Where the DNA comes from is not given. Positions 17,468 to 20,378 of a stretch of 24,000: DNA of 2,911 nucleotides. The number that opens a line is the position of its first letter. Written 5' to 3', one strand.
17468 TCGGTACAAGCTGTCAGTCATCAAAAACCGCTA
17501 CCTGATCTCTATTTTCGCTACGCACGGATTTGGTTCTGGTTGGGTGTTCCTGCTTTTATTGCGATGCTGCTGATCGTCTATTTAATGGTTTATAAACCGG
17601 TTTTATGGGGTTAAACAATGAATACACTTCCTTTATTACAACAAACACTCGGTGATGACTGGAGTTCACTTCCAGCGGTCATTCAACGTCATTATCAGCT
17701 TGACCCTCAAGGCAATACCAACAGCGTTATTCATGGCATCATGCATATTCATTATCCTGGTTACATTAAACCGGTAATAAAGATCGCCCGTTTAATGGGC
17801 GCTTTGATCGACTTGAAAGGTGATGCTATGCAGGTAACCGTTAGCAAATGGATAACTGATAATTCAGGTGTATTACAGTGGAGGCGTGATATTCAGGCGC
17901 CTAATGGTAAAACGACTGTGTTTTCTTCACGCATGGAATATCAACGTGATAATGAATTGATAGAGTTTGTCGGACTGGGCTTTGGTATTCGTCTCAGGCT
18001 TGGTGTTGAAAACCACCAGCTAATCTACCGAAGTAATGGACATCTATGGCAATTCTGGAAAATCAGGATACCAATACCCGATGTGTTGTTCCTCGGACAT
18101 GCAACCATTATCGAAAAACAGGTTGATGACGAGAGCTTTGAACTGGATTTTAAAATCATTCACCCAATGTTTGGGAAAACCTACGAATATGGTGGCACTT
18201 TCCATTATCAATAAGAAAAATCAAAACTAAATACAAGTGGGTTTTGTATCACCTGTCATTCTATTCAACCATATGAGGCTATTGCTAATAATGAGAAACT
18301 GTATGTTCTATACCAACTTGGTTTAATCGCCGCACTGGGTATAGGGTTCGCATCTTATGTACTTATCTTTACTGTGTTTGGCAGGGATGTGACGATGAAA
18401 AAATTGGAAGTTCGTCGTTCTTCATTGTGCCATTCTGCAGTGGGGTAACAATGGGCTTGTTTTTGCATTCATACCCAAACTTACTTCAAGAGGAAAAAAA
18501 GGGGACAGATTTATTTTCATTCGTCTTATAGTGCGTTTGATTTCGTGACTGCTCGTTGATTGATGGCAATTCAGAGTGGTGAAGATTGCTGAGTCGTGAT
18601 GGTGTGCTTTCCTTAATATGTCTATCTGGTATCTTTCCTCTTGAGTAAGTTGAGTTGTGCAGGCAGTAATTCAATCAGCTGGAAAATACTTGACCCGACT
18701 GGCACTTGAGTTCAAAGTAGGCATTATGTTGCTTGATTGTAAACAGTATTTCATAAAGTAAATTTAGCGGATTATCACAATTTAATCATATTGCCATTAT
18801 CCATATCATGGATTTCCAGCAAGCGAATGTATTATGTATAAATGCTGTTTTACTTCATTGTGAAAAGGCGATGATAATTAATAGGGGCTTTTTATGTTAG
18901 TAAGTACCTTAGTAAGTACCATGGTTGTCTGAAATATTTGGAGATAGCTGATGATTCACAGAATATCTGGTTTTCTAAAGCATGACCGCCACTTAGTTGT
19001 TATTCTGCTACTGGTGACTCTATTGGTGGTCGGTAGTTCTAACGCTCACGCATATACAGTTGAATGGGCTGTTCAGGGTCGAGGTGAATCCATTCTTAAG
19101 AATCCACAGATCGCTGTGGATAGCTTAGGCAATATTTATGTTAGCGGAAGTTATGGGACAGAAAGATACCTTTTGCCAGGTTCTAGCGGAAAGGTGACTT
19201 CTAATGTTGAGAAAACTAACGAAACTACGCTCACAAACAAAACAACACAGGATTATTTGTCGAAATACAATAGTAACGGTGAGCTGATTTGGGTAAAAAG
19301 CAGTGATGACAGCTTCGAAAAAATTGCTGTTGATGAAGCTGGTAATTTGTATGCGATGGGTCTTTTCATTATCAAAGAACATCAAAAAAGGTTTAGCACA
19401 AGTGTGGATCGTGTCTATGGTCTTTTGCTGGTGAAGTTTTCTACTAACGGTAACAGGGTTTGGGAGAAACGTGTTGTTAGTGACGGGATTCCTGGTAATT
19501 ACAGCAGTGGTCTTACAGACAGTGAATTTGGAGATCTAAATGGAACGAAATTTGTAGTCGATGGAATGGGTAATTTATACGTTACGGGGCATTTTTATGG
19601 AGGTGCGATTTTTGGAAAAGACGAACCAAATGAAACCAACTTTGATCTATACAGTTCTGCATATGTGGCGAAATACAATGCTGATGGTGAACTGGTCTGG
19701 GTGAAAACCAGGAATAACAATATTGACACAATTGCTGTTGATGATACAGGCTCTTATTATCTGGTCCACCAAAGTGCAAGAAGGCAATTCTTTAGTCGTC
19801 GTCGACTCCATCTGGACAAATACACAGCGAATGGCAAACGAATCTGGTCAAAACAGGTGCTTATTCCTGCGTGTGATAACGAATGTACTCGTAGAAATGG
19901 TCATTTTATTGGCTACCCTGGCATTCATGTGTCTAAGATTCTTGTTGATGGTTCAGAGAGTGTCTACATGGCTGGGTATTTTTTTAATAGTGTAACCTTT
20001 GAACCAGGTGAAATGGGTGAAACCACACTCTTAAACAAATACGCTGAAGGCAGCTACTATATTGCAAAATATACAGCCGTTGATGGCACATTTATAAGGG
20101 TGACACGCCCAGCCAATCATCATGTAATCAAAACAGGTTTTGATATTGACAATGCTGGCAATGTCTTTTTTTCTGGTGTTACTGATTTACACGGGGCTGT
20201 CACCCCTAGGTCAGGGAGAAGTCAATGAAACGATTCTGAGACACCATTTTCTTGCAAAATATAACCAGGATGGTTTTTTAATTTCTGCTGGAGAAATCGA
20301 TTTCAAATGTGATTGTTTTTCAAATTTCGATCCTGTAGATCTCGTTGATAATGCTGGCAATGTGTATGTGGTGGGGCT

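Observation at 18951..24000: Very large secreted mosaic protein (~1,680 aa if joined): two seven-bladed SBBP-type propellers alternating with three copies of an unassigned module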

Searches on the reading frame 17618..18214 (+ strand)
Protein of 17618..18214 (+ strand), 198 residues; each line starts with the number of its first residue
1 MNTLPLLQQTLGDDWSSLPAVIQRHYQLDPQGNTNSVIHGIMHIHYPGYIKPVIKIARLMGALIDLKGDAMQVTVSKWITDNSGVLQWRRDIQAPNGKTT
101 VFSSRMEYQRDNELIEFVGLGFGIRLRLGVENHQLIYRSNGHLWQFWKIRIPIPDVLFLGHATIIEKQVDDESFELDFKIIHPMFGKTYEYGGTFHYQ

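Call 20: find_encoding_contigs(protein=window:17618-18214:+, flank=10000, max_places=6)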
Protein window:17618-18214:+ (198 aa): 3 contigs read that carry it; 1 place shown.
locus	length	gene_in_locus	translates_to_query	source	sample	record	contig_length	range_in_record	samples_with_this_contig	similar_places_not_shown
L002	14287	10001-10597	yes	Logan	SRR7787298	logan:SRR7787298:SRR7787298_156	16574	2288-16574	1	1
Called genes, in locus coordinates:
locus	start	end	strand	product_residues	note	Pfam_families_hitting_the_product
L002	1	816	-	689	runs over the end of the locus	PF00133:tRNA-synt_1, PF01921:tRNA-synt_1f (faint), PF09334:tRNA-synt_1g, PF01406:tRNA-synt_1e (weak), PF19303:Anticodon_3, PF01588:tRNA_bind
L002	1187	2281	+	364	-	PF01883:FeS_assembly_P, PF00142:Fer4_NifH (faint), PF01656:CbiA, PF09140:MipZ, PF10609:ParA, PF13614:AAA_31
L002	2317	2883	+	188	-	PF22769:DCD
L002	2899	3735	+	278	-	PF00106:adh_short, PF01370:Epimerase (weak), PF05368:NmrA (weak), PF08659:KR, PF13460:NAD_binding_10 (weak), PF13561:adh_short_C2, PF08643:DUF1776 (weak)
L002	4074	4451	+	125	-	PF04379:DUF525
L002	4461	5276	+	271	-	PF00149:Metallophos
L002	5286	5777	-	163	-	PF00186:DHFR_1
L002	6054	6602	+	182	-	PF06078:DUF937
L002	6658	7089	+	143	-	PF04972:BON, PF01476:LysM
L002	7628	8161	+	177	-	PF12802:MarR_2, PF01022:HTH_5 (weak)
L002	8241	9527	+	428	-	PF01370:Epimerase, PF04321:RmlD_sub_bind (weak), PF07993:NAD_binding_4 (faint), PF13460:NAD_binding_10, PF13781:DoxX_3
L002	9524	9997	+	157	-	PF10027:DUF2269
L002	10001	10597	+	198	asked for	PF13761:DUF4166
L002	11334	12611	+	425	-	PF06739:SBBP (faint)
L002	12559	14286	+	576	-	?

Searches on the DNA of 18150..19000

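Call 85: search_rna_families(source=window, start=18150, end=19000, threshold=evalue, max_evalue=1)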
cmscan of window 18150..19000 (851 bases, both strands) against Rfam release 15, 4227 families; matches with E-value up to 1: 1.
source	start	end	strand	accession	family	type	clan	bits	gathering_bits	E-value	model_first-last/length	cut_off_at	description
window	18884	18975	+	RF00328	snoZ161_228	Gene; snRNA; snoRNA; CD-box;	CL00056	20.5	45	0.53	1-93/93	no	Small nucleolar RNA Z161/Z228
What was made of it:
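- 18215..18950 (.): 736-bp non-coding gap upstream of the gene (37% GC). It holds one weak sigma-70-like match at 18849-18878 and a GGAG Shine-Dalgarno 8 nt before the ATG. The Rfam search at E<=1 gave only one chance-level match (call 85).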

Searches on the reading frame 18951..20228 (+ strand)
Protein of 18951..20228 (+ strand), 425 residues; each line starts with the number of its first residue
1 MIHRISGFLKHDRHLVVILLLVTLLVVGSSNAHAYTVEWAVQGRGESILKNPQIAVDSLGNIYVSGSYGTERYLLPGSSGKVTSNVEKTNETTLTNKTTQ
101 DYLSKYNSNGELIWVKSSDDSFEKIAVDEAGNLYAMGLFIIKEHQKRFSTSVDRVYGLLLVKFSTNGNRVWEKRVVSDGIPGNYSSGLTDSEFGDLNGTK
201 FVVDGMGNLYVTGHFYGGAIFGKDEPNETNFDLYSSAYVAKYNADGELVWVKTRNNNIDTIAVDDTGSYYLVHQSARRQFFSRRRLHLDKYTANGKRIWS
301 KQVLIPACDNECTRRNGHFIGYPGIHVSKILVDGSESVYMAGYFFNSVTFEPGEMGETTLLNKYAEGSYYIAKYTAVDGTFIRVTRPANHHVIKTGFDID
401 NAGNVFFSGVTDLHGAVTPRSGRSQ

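Call 10: find_encoding_contigs(protein=window:18951-20228:+, flank=10000, max_places=6)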
Protein window:18951-20228:+ (425 aa): 2 contigs read that carry it; 1 place shown.
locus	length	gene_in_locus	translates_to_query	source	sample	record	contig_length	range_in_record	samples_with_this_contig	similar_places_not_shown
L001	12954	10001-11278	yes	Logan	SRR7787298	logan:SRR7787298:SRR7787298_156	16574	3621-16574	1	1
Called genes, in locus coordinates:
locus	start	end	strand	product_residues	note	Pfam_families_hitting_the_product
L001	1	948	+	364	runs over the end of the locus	PF01883:FeS_assembly_P, PF00142:Fer4_NifH (faint), PF01656:CbiA, PF09140:MipZ, PF10609:ParA, PF13614:AAA_31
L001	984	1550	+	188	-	PF22769:DCD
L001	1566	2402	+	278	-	PF00106:adh_short, PF01370:Epimerase (weak), PF05368:NmrA (weak), PF08659:KR, PF13460:NAD_binding_10 (weak), PF13561:adh_short_C2, PF08643:DUF1776 (weak)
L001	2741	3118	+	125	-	PF04379:DUF525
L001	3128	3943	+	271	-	PF00149:Metallophos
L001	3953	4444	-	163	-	PF00186:DHFR_1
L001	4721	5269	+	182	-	PF06078:DUF937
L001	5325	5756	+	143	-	PF04972:BON, PF01476:LysM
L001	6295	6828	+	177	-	PF12802:MarR_2, PF01022:HTH_5 (weak)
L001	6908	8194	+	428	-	PF01370:Epimerase, PF04321:RmlD_sub_bind (weak), PF07993:NAD_binding_4 (faint), PF13460:NAD_binding_10, PF13781:DoxX_3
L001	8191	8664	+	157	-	PF10027:DUF2269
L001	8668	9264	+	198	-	PF13761:DUF4166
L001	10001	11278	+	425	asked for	PF06739:SBBP (faint)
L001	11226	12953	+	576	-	?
